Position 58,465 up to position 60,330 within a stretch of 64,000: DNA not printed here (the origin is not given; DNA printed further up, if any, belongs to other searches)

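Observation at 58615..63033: Translationally coupled pair: RACo-like 2Fe-2S/ASKHA ATPase and an Rsm22/METTL17-like methyltransferase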

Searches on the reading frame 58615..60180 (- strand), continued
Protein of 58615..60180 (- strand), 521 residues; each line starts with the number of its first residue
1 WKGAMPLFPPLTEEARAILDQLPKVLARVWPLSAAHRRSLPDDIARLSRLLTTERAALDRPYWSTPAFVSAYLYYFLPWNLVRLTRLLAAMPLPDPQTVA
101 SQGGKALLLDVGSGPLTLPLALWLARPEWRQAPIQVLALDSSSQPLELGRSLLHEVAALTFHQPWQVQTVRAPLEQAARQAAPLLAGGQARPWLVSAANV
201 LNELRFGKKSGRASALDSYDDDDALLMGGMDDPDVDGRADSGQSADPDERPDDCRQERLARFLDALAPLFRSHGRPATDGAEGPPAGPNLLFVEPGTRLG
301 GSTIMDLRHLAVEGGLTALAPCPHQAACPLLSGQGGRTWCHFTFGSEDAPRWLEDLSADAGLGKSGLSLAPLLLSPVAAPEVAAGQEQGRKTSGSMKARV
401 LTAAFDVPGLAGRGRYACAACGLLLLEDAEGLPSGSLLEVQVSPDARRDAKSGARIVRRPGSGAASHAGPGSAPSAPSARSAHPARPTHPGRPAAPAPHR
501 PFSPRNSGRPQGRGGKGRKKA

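Call 21: find_encoding_contigs(protein=P0388, flank=6000, max_places=3)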
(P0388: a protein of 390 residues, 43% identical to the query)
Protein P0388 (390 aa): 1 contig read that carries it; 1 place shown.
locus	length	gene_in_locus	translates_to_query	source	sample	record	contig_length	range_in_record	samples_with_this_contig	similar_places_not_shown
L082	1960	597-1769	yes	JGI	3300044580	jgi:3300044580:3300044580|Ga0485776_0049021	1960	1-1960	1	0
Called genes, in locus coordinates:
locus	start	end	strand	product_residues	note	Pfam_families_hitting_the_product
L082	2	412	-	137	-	?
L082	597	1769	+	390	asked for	PF09243:Rsm22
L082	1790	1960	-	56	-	?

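Call 28: find_homologous_proteins(query=A2)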
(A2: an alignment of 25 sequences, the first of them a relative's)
Query A2 (25 sequences) (378 aa, profile of the alignment): 1419 proteins with E <= 0.001 among 8000 candidates; the best 120 are listed.
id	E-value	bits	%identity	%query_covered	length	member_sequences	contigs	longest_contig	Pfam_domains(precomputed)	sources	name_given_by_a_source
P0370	5.2e-146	505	100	100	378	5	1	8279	PF09243.17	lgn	-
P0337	7.4e-146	504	44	98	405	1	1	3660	PF09243.17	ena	-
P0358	2.2e-145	503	40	98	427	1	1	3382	PF09243.17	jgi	jgi:hypothetical protein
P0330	4.0e-145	502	44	93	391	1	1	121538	PF09243.17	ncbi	-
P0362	1.6e-144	500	45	87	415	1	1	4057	PF09243.17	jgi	jgi:hypothetical protein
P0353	4.1e-144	499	41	96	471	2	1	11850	PF09243.17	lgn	-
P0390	6.0e-143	495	71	99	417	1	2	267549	PF09243.17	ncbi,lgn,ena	-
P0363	1.3e-142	494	40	94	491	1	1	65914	PF09243.17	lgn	-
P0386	1.4e-142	493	43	93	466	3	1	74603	PF09243.17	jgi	jgi:SAM-dependent methyltransferase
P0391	1.7e-142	493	59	100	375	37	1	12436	PF09243.17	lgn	-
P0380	5.1e-142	492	43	95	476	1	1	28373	PF09243.17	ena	-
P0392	1.2e-141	490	46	98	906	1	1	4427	PF09243.17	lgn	-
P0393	1.6e-141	490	59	100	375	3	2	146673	PF09243.17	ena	-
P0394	2.0e-141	490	45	98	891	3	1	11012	PF09243.17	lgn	-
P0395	2.3e-141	490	46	95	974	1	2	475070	PF09243.17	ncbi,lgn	-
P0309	5.2e-141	488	45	98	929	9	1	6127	PF09243.17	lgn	-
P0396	6.8e-141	488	40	94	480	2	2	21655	PF09243.17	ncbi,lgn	-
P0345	7.7e-141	488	42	97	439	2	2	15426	PF09243.17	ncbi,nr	ncbi:MAG: small ribosomal subunit Rsm22 family protein [Desulfovibrio sp.]|nr:small ribosomal subuni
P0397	8.7e-141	488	75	100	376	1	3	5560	PF09243.17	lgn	-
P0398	2.6e-140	486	42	96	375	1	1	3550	PF09243.17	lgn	-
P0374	2.7e-140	486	41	92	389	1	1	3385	PF09243.17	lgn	-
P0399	2.8e-140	486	46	95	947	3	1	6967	PF09243.17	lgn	-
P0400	3.4e-140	486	46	95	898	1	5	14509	PF09243.17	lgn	-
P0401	4.9e-140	485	39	93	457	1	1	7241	PF09243.17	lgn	-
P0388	5.4e-140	485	42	97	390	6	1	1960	PF09243.17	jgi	jgi:hypothetical protein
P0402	7.3e-140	485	40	94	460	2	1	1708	PF09243.17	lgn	-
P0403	1.4e-139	484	40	97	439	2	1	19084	PF09243.17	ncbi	-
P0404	2.0e-139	483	74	100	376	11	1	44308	PF09243.17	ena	-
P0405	3.1e-139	483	72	100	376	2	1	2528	PF09243.17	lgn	-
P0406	9.7e-139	481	44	95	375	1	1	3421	PF09243.17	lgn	-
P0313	4.0e-138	479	45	96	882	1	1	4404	PF09243.17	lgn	-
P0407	6.7e-138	478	41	97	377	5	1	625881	PF09243.17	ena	-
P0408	7.6e-138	478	46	95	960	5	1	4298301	PF09243.17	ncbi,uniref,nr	ncbi:small ribosomal subunit Rsm22 family protein [Nitratidesulfovibrio liaohensis]|uniref:Small rib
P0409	8.3e-138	478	41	97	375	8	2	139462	PF09243.17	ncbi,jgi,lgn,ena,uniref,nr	ncbi:MAG TPA: small ribosomal subunit Rsm22 family protein [Desulfovibrio sp.]|uniref:small ribosoma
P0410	1.6e-137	477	41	95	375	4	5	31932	PF09243.17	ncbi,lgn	-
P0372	9.4e-137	474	47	75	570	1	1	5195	PF09243.17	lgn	-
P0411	6.9e-136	471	43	94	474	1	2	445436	PF09243.17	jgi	jgi:hypothetical protein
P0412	7.5e-136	471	40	95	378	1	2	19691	PF09243.17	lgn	-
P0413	7.9e-136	471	47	98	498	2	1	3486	PF09243.17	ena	-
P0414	1.9e-135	470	45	78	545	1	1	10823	PF09243.17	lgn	-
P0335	6.2e-135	468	39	92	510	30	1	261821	PF09243.17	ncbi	-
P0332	8.0e-135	468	37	97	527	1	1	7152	PF09243.17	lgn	-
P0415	1.1e-134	468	41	97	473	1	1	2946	PF09243.17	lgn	-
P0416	1.2e-134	467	42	96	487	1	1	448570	PF09243.17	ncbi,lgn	ncbi:small ribosomal subunit Rsm22 family protein [Megalodesulfovibrio paquesii]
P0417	1.2e-134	467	56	95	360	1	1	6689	PF09243.17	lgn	-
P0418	1.3e-134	467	43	96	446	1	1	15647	PF09243.17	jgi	jgi:hypothetical protein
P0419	2.2e-134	467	47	98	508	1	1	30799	PF09243.17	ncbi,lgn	-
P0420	2.4e-134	466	43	94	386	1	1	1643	PF09243.17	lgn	-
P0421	2.5e-134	466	44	94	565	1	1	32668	PF09243.17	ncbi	-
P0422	2.8e-134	466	41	95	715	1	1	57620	PF13489.13,PF09243.17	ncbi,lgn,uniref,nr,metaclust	ncbi:Ribosomal small subunit Rsm22 [Desulfovibrio sp. X2]|uniref:small ribosomal subunit Rsm22 famil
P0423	2.8e-134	466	38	92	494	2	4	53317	PF09243.17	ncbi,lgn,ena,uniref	ncbi:hypothetical protein [Mailhella sp.]|uniref:hypothetical protein n=1 Tax=Mailhella sp. TaxID=19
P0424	3.0e-134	466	38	98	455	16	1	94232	PF09243.17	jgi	-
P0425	3.2e-134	466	44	96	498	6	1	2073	PF09243.17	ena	-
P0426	3.6e-134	466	43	96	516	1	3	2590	PF09243.17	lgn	-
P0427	3.6e-134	466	47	98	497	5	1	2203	PF09243.17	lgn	-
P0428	4.2e-134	466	40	99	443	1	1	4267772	PF09243.17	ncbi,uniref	ncbi:small ribosomal subunit Rsm22 family protein [Maridesulfovibrio sp. FT414]|uniref:small ribosom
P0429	4.3e-134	466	38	92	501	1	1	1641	PF09243.17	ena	-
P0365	4.3e-134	466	41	94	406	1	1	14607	PF09243.17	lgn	-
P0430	5.3e-134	465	41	97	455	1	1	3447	PF09243.17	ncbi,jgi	-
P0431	5.6e-134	465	45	97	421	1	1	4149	PF09243.17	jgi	jgi:hypothetical protein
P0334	1.0e-133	464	40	98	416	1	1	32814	PF09243.17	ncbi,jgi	-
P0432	1.2e-133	464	39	99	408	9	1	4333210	PF09243.17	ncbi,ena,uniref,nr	ncbi:small ribosomal subunit Rsm22 family protein [Maridesulfovibrio sp.]|uniref:small ribosomal sub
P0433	1.4e-133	464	42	95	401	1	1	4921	PF09243.17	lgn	-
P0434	1.7e-133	464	43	97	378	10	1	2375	PF09243.17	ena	-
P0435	3.7e-133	462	44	94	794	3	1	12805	PF09243.17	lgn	-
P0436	3.8e-133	462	43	96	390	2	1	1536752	PF09243.17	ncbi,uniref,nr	ncbi:small ribosomal subunit Rsm22 family protein [Fundidesulfovibrio terrae]|uniref:small ribosomal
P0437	3.9e-133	462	39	99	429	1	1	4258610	PF09243.17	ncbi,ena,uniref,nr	ncbi:small ribosomal subunit Rsm22 family protein [Maridesulfovibrio sp.]|uniref:small ribosomal sub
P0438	5.4e-133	462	44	96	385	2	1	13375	PF09243.17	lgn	-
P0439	5.8e-133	462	44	94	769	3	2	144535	PF09243.17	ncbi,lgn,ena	-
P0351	6.2e-133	462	36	94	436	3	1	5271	PF09243.17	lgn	-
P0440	6.3e-133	462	41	98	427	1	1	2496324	PF09243.17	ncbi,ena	-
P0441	9.9e-133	461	41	95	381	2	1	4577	PF09243.17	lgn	-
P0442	9.9e-133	461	44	95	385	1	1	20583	PF09243.17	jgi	jgi:ribosomal protein RSM22 (predicted rRNA methylase)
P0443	1.1e-132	461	43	95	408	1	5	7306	PF09243.17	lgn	-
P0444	1.1e-132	461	44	95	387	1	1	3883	PF09243.17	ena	-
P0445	1.4e-132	461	41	95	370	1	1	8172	PF09243.17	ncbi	-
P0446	1.4e-132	461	38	93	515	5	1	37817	PF09243.17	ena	-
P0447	1.6e-132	460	39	91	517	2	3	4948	PF09243.17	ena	-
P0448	1.6e-132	460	38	92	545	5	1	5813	PF09243.17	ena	-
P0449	1.8e-132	460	39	94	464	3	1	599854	PF09243.17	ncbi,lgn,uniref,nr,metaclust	ncbi:small ribosomal subunit Rsm22 family protein [Paucidesulfovibrio longus]|uniref:small ribosomal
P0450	2.3e-132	460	41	94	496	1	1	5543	PF09243.17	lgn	-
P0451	3.5e-132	459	41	98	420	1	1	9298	PF09243.17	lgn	-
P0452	4.2e-132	459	41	98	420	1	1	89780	PF09243.17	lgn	-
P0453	4.8e-132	459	42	94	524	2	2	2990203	PF09243.17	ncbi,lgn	-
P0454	5.2e-132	459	39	89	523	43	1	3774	PF09243.17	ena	-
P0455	5.5e-132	459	42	98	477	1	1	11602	PF09243.17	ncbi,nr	ncbi:MAG: hypothetical protein LIP28_10595 [Deltaproteobacteria bacterium]|nr:hypothetical protein [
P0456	7.7e-132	458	45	94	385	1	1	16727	PF09243.17,PF08242.19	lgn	-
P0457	7.8e-132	458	38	97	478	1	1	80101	PF09243.17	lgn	-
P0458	7.8e-132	458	39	93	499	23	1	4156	PF09243.17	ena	-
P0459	8.2e-132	458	39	90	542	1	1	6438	PF09243.17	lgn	-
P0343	9.0e-132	458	46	78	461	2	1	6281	PF09243.17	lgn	-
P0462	1.1e-131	458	41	95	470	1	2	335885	PF09243.17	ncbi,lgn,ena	-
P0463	1.1e-131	458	45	91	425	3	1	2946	PF09243.17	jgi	-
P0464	1.3e-131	457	38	93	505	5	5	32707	PF09243.17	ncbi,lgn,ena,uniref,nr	ncbi:hypothetical protein [uncultured Mailhella sp.]|uniref:hypothetical protein n=1 Tax=uncultured 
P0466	1.7e-131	457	38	94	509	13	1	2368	PF09243.17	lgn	-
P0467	1.7e-131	457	38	92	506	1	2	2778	PF09243.17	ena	-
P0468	1.7e-131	457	41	98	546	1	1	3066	PF09243.17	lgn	-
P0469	1.7e-131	457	39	99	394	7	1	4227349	PF09243.17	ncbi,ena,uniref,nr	ncbi:small ribosomal subunit Rsm22 family protein [Maridesulfovibrio sp.]|uniref:small ribosomal sub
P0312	1.8e-131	457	44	97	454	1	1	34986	PF09243.17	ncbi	-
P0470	1.8e-131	457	45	91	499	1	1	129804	PF09243.17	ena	-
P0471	1.9e-131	457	38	99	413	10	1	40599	PF09243.17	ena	-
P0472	2.1e-131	457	47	79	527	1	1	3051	PF09243.17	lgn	-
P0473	2.1e-131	457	41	93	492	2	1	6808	PF09243.17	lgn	-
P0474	2.2e-131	457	42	93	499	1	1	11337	PF09243.17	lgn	-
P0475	2.3e-131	457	38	95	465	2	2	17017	PF09243.17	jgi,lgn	jgi:hypothetical protein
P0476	2.6e-131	456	39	97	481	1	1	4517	PF09243.17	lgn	-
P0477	2.8e-131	456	39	98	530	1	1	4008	PF09243.17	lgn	-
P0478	3.0e-131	456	39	97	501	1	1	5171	PF09243.17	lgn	-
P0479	3.0e-131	456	40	97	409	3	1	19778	PF09243.17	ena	-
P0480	3.2e-131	456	46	79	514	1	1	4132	PF09243.17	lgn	-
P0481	3.4e-131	456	35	97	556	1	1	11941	PF09243.17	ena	-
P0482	4.5e-131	456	46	97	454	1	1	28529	PF09243.17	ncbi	-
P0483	4.6e-131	456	33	90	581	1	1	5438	PF09243.17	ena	-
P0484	4.7e-131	456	41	94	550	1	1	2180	PF09243.17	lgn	-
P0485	4.9e-131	456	44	94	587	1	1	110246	PF09243.17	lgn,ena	-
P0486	4.9e-131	456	42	95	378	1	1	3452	PF09243.17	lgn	-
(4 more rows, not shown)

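Call 29: find_encoding_contigs(protein=P0408, flank=10000, max_places=2)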
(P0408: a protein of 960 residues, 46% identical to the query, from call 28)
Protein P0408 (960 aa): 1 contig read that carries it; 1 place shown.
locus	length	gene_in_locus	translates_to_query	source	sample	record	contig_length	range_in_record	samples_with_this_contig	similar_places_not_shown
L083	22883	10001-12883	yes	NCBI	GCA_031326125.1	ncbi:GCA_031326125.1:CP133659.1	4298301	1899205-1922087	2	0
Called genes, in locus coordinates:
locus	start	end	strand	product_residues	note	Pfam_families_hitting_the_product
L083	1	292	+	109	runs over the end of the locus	PF00137:ATP-synt_C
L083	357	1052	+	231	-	PF06971:Put_DNA-bind_N, PF02629:CoA_binding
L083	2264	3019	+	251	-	PF02654:CobS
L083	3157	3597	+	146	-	PF02050:FliJ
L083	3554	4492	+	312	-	-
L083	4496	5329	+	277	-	PF01416:PseudoU_synth_1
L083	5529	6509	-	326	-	PF02154:FliM, PF01052:FliMN_C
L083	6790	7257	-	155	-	-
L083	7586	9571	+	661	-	PF17651:Raco_middle, PF14574:RACo_C_ter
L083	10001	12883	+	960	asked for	PF09243:Rsm22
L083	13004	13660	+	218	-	PF21948:LplA-B_cat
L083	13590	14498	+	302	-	PF16881:LIAS_N (weak), PF04055:Radical_SAM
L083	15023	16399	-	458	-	PF00919:UPF0004, PF04055:Radical_SAM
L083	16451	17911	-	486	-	PF12912:N_NLPC_P60, PF12913:SH3_6, PF12914:SH3_7, PF00877:NLPC_P60 (weak)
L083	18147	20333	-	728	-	PF23139:OB_YrrC, PF14520:HHH_5 (weak), PF14490:HHH_RecD2, PF13086:AAA_11 (weak), PF13245:AAA_19, PF13604:AAA_30, PF18335:SH3_13, PF13538:UvrD_C_2, +2 more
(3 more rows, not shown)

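Call 30: find_encoding_contigs(protein=P0428, flank=10000, max_places=2)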
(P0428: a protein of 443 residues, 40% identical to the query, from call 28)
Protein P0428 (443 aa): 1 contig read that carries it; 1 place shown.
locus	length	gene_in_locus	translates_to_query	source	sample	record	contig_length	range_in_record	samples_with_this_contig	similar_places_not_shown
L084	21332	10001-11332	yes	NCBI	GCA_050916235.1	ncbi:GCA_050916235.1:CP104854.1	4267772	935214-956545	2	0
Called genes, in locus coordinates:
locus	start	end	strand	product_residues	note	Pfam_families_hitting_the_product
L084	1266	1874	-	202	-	PF01300:Sua5_yciO_yrdC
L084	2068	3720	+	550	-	PF00535:Glycos_transf_2, PF13641:Glyco_tranf_2_3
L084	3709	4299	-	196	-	PF00588:SpoU_methylase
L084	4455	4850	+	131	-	PF00072:Response_reg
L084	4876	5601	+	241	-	-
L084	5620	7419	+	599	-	PF02895:H-kinase_dim (weak), PF02518:HATPase_c, PF01584:CheW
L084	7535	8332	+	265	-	PF06180:CbiK, PF01903:CbiX (faint)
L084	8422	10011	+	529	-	PF17651:Raco_middle, PF14574:RACo_C_ter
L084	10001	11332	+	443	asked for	PF09243:Rsm22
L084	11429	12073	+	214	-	PF21948:LplA-B_cat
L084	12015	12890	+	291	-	PF16881:LIAS_N, PF04055:Radical_SAM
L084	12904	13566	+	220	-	PF00702:Hydrolase, PF12710:HAD, PF13419:HAD_2, PF13242:Hydrolase_like (weak)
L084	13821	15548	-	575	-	PF01368:DHH, PF02272:DHHA1, PF17768:RecJ_OB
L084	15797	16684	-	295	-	PF07719:TPR_2 (faint), PF13424:TPR_12 (faint), PF13181:TPR_8 (faint), PF13414:TPR_11 (faint), PF13432:TPR_16 (faint), PF14559:TPR_19 (faint), PF00515:TPR_1 (faint), PF13431:TPR_17 (faint), +3 more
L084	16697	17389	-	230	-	PF00215:OMPdecase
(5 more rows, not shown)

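Call 31: find_encoding_contigs(protein=P0436, flank=10000, max_places=2)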
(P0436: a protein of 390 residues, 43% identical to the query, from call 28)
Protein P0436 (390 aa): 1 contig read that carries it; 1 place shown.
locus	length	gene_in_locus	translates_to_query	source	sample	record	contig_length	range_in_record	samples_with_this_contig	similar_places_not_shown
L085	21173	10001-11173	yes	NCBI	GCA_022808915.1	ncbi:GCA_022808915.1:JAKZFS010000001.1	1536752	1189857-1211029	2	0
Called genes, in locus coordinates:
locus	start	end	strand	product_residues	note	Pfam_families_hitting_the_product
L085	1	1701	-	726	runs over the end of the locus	PF12437:GSIII_N, PF00120:Gln-synt_C, PF18318:Gln-synt_C-ter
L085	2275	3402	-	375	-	PF01757:Acyl_transf_3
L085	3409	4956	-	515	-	PF13088:BNR_2 (weak)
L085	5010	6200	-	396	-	PF00072:Response_reg, PF07536:HWE_HK (weak), PF07568:HisKA_2, PF13581:HATPase_c_2, PF02518:HATPase_c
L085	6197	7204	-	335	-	-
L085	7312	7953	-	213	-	PF00877:NLPC_P60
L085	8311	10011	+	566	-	PF00111:Fer2 (faint), PF17651:Raco_middle, PF14574:RACo_C_ter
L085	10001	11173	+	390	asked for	PF09243:Rsm22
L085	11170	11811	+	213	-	PF21948:LplA-B_cat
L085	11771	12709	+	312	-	PF16881:LIAS_N, PF04055:Radical_SAM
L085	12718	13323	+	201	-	PF00908:dTDP_sugar_isom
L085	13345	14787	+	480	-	PF00483:NTP_transferase, PF12804:NTP_transf_3, PF22640:ManC_GMP_beta-helix, PF01050:MannoseP_isomer, PF07883:Cupin_2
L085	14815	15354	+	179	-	PF02085:Cytochrom_CIII (weak), PF14537:Cytochrom_c3_2 (faint), PF14522:Cytochrome_C7 (weak)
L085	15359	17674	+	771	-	PF00384:Molybdopterin, PF01568:Molydop_binding (weak)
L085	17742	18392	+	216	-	PF12797:Fer4_2 (weak), PF00037:Fer4 (weak), PF12838:Fer4_7, PF13237:Fer4_10, PF13247:Fer4_11, PF13187:Fer4_9, PF12838:Fer4_7, PF13187:Fer4_9, +13 more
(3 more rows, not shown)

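Call 41: search_solved_structures(query=A1, max_evalue=0.01, show_alignments=2)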
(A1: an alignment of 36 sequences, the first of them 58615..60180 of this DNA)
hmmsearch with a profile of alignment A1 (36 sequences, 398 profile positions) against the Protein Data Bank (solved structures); distinct sequences matched with E-value up to 0.01: 2.
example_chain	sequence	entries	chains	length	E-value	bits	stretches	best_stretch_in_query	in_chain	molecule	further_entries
8csp_7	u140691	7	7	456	2.2e-07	33.1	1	89-276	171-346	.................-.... protein 17, mitochondrial | Isoform 2 of Ribosome assembly protein METTL17, mitochondrial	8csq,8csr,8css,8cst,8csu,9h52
8d8j_0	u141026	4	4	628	4.1e-06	28.9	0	95-254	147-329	Probable S-adenosyl-L-methionine-dependent RNA methyltransferase RSM22, mitochondrial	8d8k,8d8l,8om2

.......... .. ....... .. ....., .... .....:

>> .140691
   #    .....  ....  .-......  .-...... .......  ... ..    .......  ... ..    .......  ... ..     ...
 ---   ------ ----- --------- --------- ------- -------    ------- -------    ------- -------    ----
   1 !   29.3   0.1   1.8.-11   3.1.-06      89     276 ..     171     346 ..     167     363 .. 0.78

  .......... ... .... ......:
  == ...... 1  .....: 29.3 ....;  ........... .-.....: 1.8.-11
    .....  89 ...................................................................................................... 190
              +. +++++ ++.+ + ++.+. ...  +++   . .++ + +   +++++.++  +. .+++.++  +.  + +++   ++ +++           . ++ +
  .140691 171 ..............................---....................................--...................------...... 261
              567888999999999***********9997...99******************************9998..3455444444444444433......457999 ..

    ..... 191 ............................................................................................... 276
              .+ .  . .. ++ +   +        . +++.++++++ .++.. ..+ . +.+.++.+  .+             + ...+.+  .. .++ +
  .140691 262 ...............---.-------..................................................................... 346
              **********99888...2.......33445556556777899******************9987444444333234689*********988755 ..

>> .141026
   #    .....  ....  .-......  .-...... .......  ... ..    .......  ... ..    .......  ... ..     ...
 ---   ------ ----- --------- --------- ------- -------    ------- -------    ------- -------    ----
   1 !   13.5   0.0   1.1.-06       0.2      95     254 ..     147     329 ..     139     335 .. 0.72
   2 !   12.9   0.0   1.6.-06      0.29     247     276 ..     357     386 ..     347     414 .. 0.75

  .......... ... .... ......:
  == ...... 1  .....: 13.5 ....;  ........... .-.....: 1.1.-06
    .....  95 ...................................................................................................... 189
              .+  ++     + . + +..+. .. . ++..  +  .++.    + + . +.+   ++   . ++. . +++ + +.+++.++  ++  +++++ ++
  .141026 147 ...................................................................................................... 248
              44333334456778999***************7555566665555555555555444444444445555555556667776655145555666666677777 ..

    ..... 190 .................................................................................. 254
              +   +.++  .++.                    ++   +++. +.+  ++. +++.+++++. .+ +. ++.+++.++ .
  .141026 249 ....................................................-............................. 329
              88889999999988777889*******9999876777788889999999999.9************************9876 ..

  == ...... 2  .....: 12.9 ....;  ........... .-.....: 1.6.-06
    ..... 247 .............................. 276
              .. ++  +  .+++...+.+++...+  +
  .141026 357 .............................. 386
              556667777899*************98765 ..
